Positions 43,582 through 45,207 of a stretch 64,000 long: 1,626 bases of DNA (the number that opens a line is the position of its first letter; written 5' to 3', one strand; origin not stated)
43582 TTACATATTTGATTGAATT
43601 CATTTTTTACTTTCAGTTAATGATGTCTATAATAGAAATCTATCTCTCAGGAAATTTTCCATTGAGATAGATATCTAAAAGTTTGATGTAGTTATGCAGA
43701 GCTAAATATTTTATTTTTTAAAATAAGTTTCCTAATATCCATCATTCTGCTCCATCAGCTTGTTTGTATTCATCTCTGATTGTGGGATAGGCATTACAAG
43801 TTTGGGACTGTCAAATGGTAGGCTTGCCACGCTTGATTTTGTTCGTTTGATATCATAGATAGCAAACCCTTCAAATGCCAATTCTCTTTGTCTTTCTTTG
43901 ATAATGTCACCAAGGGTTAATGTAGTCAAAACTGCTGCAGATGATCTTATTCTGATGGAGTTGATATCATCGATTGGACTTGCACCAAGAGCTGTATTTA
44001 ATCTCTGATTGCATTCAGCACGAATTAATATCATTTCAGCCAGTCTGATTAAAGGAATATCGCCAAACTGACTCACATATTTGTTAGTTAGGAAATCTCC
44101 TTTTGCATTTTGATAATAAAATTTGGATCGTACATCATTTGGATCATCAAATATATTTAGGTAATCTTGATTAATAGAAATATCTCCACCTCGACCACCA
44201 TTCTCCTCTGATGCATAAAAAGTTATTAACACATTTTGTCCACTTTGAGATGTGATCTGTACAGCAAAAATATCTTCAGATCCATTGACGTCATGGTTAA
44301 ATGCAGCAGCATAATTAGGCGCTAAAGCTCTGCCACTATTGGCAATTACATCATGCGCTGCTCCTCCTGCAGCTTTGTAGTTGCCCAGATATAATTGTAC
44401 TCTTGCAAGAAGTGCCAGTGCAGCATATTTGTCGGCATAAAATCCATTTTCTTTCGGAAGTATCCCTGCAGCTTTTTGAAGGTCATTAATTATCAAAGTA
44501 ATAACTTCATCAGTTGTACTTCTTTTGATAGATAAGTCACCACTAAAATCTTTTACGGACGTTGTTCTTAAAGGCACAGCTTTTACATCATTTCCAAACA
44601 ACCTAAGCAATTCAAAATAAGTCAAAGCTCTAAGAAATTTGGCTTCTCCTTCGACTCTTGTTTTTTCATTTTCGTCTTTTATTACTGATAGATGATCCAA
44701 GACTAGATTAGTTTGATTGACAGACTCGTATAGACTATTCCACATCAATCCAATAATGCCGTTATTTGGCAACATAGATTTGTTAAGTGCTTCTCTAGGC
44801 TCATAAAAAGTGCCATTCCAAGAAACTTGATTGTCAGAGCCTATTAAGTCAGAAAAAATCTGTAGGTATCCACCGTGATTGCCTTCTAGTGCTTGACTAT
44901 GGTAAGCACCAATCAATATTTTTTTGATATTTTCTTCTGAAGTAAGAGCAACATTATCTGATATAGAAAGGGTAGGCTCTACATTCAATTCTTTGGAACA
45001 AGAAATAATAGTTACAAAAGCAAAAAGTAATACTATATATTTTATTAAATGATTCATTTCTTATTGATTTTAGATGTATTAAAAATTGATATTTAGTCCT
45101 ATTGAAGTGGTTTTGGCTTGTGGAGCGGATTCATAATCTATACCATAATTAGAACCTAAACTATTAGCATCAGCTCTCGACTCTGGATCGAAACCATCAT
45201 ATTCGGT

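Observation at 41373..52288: SusC/SusD pair embedded between two paralogous hybrid kinases plus Hpt/REC and a LytTR regulator, with no enzymes: candidate non-canonical nutrient- or signal-sensing system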

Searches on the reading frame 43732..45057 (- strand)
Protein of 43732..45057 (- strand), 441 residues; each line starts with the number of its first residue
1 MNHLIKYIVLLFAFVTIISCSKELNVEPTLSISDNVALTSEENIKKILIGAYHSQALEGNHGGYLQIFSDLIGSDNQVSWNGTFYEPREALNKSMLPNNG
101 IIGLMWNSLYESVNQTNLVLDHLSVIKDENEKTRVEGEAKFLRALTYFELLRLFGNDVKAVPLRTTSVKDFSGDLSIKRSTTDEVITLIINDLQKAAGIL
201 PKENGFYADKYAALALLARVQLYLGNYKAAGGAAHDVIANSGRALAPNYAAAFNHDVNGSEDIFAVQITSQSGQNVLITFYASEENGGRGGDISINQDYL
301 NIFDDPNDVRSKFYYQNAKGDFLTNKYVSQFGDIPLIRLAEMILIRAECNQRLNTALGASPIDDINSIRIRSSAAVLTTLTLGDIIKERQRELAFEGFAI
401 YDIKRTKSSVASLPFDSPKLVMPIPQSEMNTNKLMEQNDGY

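Call 3: search_protein_families(library=pfam, proteins=[window:43732-45057:-], max_evalue=0.01)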
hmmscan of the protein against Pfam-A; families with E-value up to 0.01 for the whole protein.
window:43732-45057:- (441 aa): 2 families
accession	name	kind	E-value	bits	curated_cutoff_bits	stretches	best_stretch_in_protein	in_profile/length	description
PF14322.12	SusD-like_3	-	8.5e-26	91.8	27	1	26-222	5-191/191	Starch-binding associating with outer membrane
PF07980.17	SusD_RagB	-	2.9e-20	73.5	23.1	1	310-408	128-237/297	SusD family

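Call 9: find_homologous_proteins(query=window:43732-45057:-, max_evalue=1e-10)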
Query window:43732-45057:- (441 aa): 1735 proteins with E <= 1e-10 among 8000 candidates; the best 120 are listed.
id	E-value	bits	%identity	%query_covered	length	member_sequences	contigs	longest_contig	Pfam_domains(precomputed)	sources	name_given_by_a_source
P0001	2.7e-282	954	98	100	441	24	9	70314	PF14322.13,PF07980.18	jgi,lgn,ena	jgi:hypothetical protein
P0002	2.2e-201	687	69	100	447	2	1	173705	PF14322.13,PF07980.18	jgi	jgi:hypothetical protein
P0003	7.5e-192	656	66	100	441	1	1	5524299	PF14322.13,PF07980.18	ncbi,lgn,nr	ncbi:MAG: RagB/SusD family nutrient uptake outer membrane protein [Saprospiraceae bacterium]|nr:RagB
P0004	8.8e-187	639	64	100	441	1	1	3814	PF14322.13,PF07980.18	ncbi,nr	ncbi:MAG: RagB/SusD family nutrient uptake outer membrane protein [Saprospiraceae bacterium]|nr:RagB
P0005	9.4e-185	632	63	100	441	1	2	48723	PF14322.13,PF07980.18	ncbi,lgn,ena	-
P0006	1.7e-184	632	63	100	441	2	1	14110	PF14322.13,PF07980.18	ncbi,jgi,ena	jgi:hypothetical protein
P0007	1.1e-182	626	63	100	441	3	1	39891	PF14322.13,PF07980.18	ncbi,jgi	jgi:hypothetical protein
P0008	1.3e-182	625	64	100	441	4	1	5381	PF14322.13,PF07980.18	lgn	-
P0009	7.1e-180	616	64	96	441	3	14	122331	PF14322.13,PF07980.18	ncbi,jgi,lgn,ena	ncbi:MAG: RagB/SusD family nutrient uptake outer membrane protein [Saprospiraceae bacterium]|jgi:hyp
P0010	5.4e-179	613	62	99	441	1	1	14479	PF14322.13,PF07980.18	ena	-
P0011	5.5e-179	613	63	96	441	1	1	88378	PF14322.13,PF07980.18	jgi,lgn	jgi:starch-binding outer membrane protein, SusD/RagB family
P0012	7.8e-177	606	62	100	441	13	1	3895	PF14322.13,PF07980.18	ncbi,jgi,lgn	ncbi:MAG: hypothetical protein RIR48_2464 [Bacteroidota bacterium]|jgi:starch-binding outer membrane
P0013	8.4e-177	606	61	100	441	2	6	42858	PF14322.13,PF07980.18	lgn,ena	-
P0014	2.1e-176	605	59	100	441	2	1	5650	PF14322.13,PF07980.18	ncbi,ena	-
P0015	3.7e-176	604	61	99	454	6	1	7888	PF14322.13,PF07980.18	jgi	-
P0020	5.5e-173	594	59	100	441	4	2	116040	PF14322.13,PF07980.18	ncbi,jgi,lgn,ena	-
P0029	7.2e-163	560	58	100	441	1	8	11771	PF14322.13,PF07980.18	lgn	-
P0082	1.7e-135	470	50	100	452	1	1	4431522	PF14322.13,PF07980.18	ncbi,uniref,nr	ncbi:RagB/SusD family nutrient uptake outer membrane protein [Aquimarina sp. ERC-38]|uniref:RagB/Sus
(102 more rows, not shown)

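Call 10: find_encoding_contigs(protein=P0002, flank=10000, max_places=2)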
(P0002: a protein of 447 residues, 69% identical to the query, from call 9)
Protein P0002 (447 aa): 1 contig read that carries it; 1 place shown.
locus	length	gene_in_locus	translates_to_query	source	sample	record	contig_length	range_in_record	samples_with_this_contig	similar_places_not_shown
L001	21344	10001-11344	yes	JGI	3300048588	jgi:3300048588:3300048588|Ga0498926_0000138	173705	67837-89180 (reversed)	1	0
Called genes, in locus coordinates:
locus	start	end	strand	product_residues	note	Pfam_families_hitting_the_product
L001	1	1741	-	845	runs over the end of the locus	PF02585:PIG-L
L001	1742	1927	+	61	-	-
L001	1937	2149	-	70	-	-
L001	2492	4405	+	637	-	PF07695:7TMR-DISM_7TM, PF02518:HATPase_c (weak)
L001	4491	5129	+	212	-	PF00072:Response_reg, PF00196:GerE, PF08281:Sigma70_r4_2 (weak)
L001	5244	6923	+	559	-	PF06739:SBBP (faint), PF17164:DUF5122 (faint), PF18962:Por_Secre_tail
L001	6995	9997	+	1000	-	PF13620:CarboxypepD_reg, PF13715:CarbopepD_reg_2, PF07715:Plug, PF00593:TonB_dep_Rec_b-barrel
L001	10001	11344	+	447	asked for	PF14322:SusD-like_3, PF07980:SusD_RagB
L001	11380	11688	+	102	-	PF04397:LytTR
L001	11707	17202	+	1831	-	PF23759:GBD_T9SS_assoc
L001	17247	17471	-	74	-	-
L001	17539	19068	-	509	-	PF18962:Por_Secre_tail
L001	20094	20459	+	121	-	PF13443:HTH_26 (weak)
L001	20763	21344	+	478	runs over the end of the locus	PF02321:OEP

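Call 11: find_encoding_contigs(protein=P0003, flank=10000, max_places=2)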
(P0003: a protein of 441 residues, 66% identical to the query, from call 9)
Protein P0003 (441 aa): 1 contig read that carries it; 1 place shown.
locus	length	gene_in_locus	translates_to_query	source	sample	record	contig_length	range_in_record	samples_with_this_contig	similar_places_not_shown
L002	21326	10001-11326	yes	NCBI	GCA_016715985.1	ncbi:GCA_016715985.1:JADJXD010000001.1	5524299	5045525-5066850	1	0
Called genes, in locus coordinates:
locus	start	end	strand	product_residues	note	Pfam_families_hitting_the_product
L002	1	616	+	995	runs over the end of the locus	PF07494:Reg_prop (faint), PF07495:Y_Y_Y (weak), PF06580:His_kinase, PF02518:HATPase_c (faint)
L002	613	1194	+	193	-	PF00072:Response_reg, PF00196:GerE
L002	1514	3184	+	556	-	PF06739:SBBP (faint), PF18962:Por_Secre_tail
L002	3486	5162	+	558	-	PF26421:Avidin_like (faint), PF17164:DUF5122 (faint), PF06739:SBBP (weak), PF18962:Por_Secre_tail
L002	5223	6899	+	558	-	PF17164:DUF5122 (faint), PF06739:SBBP, PF18962:Por_Secre_tail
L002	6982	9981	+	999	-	PF13620:CarboxypepD_reg, PF13715:CarbopepD_reg_2, PF07715:Plug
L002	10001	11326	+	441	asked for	PF14322:SusD-like_3, PF07980:SusD_RagB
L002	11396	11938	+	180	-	-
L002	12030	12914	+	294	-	PF10162:G8 (faint)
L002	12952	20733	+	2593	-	PF11617:Cu-binding_MopE (faint)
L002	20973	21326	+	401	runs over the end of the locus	PF17293:Arm-DNA-bind_5, PF13102:Phage_int_SAM_5, PF00589:Phage_integrase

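Call 12: find_encoding_contigs(protein=P0082, flank=10000, max_places=2)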
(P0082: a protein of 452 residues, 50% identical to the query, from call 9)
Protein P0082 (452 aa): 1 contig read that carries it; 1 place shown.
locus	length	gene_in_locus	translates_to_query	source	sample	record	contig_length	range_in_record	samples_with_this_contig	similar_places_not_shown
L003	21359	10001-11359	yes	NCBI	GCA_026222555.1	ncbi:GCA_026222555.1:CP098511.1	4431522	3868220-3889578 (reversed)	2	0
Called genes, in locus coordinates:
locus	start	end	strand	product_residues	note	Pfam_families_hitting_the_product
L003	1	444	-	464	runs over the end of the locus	PF02469:Fasciclin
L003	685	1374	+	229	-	PF07661:MORN_2 (faint)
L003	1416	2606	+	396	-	PF02540:NAD_synthase, PF03054:tRNA_Me_trans, PF20259:tRNA_Me_trans_M, PF20258:tRNA_Me_trans_C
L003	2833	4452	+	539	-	PF00082:Peptidase_S8, PF18962:Por_Secre_tail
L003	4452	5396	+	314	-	PF00478:IMPDH (faint), PF03060:NMO, PF01070:FMN_dh (weak)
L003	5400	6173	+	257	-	PF01503:PRA-PH (faint), PF03819:MazG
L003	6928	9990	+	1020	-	PF13620:CarboxypepD_reg, PF13715:CarbopepD_reg_2, PF07715:Plug, PF00593:TonB_dep_Rec_b-barrel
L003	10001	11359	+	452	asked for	PF14322:SusD-like_3, PF07980:SusD_RagB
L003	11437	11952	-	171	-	PF13489:Methyltransf_23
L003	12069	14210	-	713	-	PF03993:DUF349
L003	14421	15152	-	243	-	PF08501:Shikimate_dh_N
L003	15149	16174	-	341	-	PF04018:VCA0040-like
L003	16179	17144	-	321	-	PF04018:VCA0040-like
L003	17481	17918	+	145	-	PF04480:DUF559, PF18741:MTES_1575 (weak)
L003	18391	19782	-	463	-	PF00515:TPR_1 (faint), PF07719:TPR_2 (faint), PF12895:ANAPC3 (faint), PF13174:TPR_6 (faint), PF13428:TPR_14 (faint), PF13431:TPR_17 (faint), PF13432:TPR_16 (faint), PF13181:TPR_8 (weak), +8 more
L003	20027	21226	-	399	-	PF00202:Aminotran_3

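Call 47: search_solved_structures(query=window:43732-45057:-, max_evalue=0.00001)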
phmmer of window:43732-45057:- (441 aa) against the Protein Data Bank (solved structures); distinct sequences matched with E-value up to 0.00001: 27.
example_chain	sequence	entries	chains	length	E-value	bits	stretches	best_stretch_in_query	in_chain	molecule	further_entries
3kez_A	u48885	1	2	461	4.4e-30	108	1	25-411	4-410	Putative sugar binding protein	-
9sje_B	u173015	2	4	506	1.5e-26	96.5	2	7-270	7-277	SusD homolog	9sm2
9sjj_A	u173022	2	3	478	3.5e-24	88.6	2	70-270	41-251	SusD homolog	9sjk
3mcx_A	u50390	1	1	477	1.1e-23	87.1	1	27-438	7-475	SusD superfamily protein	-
3lew_A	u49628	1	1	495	1.9e-18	69.7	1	61-412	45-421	SusD-like carbohydrate binding protein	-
3myv_A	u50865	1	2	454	1.9e-16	63.2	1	41-441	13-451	SusD superfamily protein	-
6gcz_A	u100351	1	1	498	2.6e-16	62.7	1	62-257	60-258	Starch-binding associating with outer membrane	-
3i4g_A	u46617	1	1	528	1.7e-15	60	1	91-269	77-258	SusD-like carbohydrate binding protein BF1063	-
3qnk_A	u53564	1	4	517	1.2e-13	53.9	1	105-309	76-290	Putative lipoprotein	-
3snx_A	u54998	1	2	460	4e-13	52.2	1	65-413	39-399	PUTATIVE SUSD-LIKE CARBOHYDRATE BINDING PROTEIN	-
3ck7_A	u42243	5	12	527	1.2e-12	50.6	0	109-262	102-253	SusD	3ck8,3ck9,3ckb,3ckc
8ypt_A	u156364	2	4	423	7.7e-12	48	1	45-267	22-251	Membrane protein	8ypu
4l7t_A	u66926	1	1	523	6.9e-11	44.9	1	19-253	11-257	NanU sialic acid binding protein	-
3ihv_A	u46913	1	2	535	5.9e-10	41.8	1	38-246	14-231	SusD homolog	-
5e75_A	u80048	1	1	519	5.9e-09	38.5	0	104-267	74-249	SusD-like protein BACOVA_02651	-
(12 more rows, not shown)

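Call 49: find_encoding_contigs(protein=P0009, flank=10000, max_places=3)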
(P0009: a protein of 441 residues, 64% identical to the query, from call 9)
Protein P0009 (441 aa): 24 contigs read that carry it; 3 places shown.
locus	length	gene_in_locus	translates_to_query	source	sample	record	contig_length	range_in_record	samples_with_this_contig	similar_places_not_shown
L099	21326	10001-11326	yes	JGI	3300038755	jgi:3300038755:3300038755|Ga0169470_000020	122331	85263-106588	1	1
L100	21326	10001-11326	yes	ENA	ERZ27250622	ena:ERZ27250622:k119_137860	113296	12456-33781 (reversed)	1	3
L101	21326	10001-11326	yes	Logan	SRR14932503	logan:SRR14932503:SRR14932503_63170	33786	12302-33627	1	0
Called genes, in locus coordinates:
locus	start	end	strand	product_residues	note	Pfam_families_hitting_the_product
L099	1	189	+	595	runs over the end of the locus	PF02927:CelD_N, PF00759:Glyco_hydro_9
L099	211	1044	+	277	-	-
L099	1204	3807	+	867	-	PF12770:CHAT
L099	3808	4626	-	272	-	-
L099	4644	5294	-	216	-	-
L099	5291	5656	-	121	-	-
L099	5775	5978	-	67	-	-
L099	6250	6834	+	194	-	-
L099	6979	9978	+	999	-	PF13620:CarboxypepD_reg, PF13715:CarbopepD_reg_2, PF07715:Plug, PF00593:TonB_dep_Rec_b-barrel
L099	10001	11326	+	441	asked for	PF14322:SusD-like_3, PF07980:SusD_RagB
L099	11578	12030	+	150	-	-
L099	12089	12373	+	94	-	PF22278:DUF6958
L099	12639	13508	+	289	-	PF21088:MS_channel_1st, PF00924:MS_channel_2nd, PF21082:MS_channel_3rd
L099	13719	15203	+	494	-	PF14701:hDGE_amylase, PF00128:Alpha-amylase, PF02806:Alpha-amylase_C (weak), PF16657:Malt_amylase_C (faint), PF23915:SusG_C (weak)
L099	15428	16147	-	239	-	PF01479:S4, PF00849:PseudoU_synth_2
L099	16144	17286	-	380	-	PF01832:Glucosaminidase, PF01476:LysM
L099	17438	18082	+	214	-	PF06078:DUF937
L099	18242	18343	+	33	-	-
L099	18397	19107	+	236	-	PF00849:PseudoU_synth_2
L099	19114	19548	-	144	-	PF02566:OsmC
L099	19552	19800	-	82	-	-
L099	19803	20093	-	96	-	PF00581:Rhodanese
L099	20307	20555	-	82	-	-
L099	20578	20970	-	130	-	PF08327:AHSA1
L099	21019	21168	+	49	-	-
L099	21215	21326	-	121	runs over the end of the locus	-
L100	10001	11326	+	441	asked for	PF14322:SusD-like_3, PF07980:SusD_RagB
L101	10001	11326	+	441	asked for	PF14322:SusD-like_3, PF07980:SusD_RagB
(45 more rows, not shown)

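Call 50: find_encoding_contigs(protein=P0020, flank=10000, max_places=2)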
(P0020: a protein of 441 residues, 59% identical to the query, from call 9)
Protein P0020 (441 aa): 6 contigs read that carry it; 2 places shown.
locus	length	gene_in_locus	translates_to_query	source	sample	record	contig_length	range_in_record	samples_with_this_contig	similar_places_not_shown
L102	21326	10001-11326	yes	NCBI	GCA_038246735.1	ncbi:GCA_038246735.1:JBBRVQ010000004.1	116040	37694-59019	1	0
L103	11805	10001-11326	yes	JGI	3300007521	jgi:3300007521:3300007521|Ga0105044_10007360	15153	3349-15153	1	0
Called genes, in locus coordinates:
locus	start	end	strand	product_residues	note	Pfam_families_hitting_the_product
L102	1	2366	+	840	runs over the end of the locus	PF14870:PSII_BNR (faint), PF02012:BNR (faint), PF13088:BNR_2 (faint), PF15902:Sortilin-Vps10 (faint), PF18962:Por_Secre_tail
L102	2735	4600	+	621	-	PF07695:7TMR-DISM_7TM, PF07730:HisKA_3 (faint), PF02518:HATPase_c (weak)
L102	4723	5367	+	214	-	PF00072:Response_reg, PF00196:GerE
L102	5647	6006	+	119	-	-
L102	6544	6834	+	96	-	-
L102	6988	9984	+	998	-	PF13620:CarboxypepD_reg, PF13715:CarbopepD_reg_2, PF07715:Plug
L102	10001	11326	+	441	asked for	PF14322:SusD-like_3, PF07980:SusD_RagB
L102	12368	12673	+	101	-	-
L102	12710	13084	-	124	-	PF00893:Multi_Drug_Res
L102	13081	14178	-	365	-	PF04116:FA_hydroxylase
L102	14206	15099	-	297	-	PF03102:NeuB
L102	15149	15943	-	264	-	PF00106:adh_short, PF01370:Epimerase (faint), PF13561:adh_short_C2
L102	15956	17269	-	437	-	PF00202:Aminotran_3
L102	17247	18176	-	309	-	PF02779:Transket_pyr, PF02780:Transketolase_C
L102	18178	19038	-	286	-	PF13292:DXP_synthase_N (faint), PF00456:Transketolase_N, PF00676:E1_dh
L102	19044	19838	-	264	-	PF02348:CTP_transf_3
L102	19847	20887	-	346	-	PF04464:Glyphos_transf (faint)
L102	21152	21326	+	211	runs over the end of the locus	PF00702:Hydrolase, PF13419:HAD_2, PF13242:Hydrolase_like (faint)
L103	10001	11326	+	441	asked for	PF14322:SusD-like_3, PF07980:SusD_RagB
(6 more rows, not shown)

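Call 60: list_cluster_members(proteins=[P0029, P0292])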
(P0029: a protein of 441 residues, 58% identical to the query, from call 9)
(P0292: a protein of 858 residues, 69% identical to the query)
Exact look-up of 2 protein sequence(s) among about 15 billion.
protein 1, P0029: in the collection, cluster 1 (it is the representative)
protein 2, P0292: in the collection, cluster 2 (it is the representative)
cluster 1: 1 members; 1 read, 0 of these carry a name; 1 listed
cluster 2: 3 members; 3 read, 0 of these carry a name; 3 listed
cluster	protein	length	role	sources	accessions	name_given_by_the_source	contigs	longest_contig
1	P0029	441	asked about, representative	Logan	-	-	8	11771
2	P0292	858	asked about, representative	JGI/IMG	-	-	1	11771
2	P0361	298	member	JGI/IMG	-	-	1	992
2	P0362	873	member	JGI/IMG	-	-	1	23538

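Call 63: search_protein_families(library=ncbifam, proteins=[window:43732-45057:-], max_evalue=0.00001)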
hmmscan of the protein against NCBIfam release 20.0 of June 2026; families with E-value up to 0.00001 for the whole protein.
window:43732-45057:- (441 aa): 2 families
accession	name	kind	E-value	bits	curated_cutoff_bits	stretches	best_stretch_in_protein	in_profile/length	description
NF033071.0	SusD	exception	8.2e-23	80.4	725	2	290-441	397-558/558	starch-binding outer membrane lipoprotein SusD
NF033072.0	NanU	exception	2.6e-17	63.1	425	1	1-239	1-241/521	SusD family outer membrane lipoprotein NanU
